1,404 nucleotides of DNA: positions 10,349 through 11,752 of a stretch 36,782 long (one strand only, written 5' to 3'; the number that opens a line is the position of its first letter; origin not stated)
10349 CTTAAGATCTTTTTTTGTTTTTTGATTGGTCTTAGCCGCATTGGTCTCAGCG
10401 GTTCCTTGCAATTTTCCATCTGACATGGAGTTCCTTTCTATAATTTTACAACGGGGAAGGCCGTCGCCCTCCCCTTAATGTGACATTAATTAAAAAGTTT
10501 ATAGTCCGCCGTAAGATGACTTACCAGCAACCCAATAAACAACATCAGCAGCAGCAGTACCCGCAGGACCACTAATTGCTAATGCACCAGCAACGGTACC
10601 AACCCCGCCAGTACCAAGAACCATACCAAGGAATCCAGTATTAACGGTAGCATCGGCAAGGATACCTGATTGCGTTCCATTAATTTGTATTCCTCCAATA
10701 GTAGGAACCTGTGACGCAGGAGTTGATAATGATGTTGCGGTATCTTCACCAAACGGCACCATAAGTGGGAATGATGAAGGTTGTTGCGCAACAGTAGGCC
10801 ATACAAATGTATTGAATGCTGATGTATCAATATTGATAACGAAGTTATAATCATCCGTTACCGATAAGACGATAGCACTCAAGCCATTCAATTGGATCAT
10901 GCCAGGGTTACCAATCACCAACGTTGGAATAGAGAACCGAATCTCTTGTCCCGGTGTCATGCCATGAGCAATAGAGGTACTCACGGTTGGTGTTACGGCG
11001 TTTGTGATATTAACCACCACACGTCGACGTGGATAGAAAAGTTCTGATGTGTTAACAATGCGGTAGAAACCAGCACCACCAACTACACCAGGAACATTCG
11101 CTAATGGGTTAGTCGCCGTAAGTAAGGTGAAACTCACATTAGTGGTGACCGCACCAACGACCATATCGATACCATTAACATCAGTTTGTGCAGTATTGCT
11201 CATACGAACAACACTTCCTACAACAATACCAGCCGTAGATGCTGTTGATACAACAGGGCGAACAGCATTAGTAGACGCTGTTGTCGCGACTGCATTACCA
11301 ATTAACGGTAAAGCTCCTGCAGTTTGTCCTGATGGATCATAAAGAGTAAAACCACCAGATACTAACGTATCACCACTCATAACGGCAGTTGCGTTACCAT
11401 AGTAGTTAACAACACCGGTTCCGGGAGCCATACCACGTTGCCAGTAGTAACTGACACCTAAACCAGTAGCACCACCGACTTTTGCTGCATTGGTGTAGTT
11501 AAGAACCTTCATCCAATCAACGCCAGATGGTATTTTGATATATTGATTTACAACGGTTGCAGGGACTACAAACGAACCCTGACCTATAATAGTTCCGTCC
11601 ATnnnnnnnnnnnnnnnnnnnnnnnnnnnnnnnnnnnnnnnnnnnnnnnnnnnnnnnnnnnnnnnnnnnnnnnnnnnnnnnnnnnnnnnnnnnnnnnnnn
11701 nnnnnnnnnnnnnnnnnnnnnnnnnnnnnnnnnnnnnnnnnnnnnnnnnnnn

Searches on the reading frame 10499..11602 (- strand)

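Call 46: search_protein_families(library=pfam, proteins=[window:10499-11602:-], max_evalue=0.01)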
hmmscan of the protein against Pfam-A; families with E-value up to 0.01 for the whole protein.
window:10499-11602:- (367 aa): 1 family
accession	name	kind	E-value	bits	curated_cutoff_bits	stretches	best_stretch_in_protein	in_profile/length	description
PF16190.11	E1_FCCH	-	0.0053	17.2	29.5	0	210-267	11-61/70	Ubiquitin-activating enzyme E1 FCCH domain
